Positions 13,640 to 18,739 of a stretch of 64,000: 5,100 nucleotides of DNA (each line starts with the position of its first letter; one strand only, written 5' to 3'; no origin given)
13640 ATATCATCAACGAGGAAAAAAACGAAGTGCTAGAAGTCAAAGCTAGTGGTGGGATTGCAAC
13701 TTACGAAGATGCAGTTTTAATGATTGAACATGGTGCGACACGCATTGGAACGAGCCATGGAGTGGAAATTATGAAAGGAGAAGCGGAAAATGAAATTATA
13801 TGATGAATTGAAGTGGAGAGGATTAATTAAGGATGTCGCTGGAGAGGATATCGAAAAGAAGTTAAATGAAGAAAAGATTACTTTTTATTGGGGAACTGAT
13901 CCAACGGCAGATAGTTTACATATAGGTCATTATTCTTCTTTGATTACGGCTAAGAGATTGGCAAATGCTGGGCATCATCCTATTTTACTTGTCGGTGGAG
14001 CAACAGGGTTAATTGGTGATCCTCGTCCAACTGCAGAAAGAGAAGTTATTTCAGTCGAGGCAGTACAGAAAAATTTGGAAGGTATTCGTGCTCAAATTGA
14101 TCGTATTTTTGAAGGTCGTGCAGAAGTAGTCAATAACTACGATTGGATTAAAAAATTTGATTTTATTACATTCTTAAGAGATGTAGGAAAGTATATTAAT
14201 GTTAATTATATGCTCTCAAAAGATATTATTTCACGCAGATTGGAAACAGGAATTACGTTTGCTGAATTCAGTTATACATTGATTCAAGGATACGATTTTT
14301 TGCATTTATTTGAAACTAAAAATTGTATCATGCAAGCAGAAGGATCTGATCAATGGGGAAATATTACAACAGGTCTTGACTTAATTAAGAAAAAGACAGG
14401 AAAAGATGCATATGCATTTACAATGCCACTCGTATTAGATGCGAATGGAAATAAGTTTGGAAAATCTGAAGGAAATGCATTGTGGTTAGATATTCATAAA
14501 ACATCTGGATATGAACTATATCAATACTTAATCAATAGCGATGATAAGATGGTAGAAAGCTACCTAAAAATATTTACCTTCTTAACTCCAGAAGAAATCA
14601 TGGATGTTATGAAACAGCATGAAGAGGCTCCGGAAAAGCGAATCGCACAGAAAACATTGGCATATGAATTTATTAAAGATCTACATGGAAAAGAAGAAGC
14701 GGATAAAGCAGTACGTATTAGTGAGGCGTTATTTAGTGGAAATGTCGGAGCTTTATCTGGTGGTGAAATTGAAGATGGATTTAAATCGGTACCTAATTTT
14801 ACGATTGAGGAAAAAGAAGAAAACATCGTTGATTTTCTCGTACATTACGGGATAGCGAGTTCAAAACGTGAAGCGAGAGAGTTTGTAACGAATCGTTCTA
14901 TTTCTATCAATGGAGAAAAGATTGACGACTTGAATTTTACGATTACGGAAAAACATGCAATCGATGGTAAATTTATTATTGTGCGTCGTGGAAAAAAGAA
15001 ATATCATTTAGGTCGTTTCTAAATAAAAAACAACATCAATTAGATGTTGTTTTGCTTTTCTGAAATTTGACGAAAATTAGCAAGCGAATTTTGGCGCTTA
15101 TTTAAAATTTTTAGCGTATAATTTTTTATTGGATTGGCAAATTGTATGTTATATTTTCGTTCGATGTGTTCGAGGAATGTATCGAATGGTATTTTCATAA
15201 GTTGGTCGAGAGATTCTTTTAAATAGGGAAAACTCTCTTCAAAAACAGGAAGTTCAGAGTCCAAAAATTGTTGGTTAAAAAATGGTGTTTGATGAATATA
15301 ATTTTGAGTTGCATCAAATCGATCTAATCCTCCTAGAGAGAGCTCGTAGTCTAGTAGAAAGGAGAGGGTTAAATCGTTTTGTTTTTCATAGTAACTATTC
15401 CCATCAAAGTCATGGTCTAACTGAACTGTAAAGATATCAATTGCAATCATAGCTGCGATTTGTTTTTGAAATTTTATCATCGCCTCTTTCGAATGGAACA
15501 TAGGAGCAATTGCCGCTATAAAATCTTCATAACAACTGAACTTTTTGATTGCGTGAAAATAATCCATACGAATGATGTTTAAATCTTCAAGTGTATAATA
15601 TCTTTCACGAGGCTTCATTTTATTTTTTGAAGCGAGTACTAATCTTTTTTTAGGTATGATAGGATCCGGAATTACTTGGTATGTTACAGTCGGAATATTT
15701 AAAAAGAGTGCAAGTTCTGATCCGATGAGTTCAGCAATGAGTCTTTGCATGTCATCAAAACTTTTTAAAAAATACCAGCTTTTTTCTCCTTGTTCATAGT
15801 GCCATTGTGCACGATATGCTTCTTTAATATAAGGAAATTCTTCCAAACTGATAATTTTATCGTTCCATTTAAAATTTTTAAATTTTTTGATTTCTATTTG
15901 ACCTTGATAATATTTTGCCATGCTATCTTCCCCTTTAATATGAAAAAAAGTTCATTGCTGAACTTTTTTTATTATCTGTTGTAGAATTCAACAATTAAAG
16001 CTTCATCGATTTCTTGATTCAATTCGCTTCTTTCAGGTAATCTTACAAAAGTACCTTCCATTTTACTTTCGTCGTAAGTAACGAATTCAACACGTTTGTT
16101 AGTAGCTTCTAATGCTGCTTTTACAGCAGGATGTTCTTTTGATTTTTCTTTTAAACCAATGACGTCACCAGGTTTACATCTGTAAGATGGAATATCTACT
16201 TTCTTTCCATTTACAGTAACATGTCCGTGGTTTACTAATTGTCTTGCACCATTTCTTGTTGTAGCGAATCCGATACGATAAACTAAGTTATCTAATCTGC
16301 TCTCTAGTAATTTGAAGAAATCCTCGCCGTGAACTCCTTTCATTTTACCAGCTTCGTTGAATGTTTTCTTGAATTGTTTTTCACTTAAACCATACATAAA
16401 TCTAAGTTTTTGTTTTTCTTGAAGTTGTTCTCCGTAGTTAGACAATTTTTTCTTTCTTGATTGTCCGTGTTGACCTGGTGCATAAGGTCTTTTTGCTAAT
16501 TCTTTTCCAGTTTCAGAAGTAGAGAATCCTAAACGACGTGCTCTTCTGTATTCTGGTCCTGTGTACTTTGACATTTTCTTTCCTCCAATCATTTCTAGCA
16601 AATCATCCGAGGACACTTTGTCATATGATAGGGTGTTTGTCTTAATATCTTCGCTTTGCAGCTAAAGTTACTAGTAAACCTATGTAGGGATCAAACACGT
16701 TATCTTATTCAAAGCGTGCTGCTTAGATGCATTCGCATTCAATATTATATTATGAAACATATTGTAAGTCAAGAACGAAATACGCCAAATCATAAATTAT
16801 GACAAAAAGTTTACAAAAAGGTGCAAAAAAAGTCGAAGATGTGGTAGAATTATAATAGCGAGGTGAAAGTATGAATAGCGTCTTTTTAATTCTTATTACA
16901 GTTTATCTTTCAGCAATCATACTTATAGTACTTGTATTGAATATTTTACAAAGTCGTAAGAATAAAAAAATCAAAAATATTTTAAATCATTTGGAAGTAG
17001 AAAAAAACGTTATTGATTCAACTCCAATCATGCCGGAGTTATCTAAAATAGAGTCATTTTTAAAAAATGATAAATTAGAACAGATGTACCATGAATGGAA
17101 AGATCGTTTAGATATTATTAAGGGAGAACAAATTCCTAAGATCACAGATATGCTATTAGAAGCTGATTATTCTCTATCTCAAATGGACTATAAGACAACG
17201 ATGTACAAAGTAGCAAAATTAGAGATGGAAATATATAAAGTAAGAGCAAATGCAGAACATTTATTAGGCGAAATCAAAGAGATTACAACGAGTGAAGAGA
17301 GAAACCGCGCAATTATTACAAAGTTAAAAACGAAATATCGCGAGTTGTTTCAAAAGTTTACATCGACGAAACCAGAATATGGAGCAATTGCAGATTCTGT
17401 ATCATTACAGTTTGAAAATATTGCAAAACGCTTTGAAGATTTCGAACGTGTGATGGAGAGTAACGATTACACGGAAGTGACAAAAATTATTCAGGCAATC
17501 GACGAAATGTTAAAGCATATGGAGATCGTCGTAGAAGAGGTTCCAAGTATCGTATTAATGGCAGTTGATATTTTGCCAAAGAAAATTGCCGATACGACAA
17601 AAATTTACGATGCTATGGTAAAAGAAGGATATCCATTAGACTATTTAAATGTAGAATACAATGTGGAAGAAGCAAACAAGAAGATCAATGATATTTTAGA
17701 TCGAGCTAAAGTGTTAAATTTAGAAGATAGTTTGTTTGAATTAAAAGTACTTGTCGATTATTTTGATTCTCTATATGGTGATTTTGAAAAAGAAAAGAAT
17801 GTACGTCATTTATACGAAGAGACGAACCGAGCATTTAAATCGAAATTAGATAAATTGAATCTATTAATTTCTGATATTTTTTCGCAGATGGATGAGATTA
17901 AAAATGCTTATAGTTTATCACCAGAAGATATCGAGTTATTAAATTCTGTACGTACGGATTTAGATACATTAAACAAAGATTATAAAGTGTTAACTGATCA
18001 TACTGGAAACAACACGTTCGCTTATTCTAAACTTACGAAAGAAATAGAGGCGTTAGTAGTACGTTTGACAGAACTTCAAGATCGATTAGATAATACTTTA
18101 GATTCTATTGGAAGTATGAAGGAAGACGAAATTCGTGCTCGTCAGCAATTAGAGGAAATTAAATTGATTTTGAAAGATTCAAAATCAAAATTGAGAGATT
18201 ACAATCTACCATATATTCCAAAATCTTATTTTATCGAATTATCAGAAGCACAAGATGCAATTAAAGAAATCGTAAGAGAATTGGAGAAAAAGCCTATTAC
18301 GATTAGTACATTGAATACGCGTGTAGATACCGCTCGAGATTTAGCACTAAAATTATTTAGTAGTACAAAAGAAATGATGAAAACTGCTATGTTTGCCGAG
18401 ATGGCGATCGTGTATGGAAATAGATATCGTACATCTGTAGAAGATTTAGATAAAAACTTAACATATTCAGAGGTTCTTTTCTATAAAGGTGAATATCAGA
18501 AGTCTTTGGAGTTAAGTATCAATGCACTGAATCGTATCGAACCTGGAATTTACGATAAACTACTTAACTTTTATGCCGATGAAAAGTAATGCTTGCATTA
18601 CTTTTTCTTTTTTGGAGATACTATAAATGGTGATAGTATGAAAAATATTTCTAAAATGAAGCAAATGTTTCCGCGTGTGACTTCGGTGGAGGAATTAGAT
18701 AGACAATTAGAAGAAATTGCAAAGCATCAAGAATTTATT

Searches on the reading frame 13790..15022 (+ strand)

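Call 59: search_protein_families(library=pfam, proteins=[window:13790-15022:+], max_evalue=0.0001)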
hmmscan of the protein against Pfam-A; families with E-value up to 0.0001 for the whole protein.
window:13790-15022:+ (410 aa): 3 families
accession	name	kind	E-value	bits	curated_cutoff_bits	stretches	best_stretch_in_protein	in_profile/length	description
PF00579.31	tRNA-synt_1b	-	2e-73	247.7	21.1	1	26-315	2-291/292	tRNA synthetases class I (W and Y)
PF22421.1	SYY_C-terminal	-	8.8e-33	112.5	27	1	326-407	1-82/83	Tyrosine--tRNA ligase SYY-like C-terminal domain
PF01479.30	S4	-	3.7e-08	33.4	22.8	1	346-388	3-45/48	S4 domain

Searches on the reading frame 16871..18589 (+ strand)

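Call 60: search_protein_families(library=pfam, proteins=[window:16871-18589:+], max_evalue=0.1)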
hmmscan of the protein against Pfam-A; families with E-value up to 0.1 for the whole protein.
window:16871-18589:+ (572 aa): 3 families
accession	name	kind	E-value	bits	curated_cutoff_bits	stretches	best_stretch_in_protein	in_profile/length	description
PF06160.17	EzrA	-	1e-100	338.1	39.6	1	15-568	4-557/557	Septation ring formation regulator, EzrA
PF06009.19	Laminin_II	-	0.00094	19.6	33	1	357-447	33-126/138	Laminin Domain II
PF24850.1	CC_BshC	-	0.013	15.8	27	1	319-407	5-94/159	Bacillithiol biosynthesis BshC, C-terminal coiled-coil domain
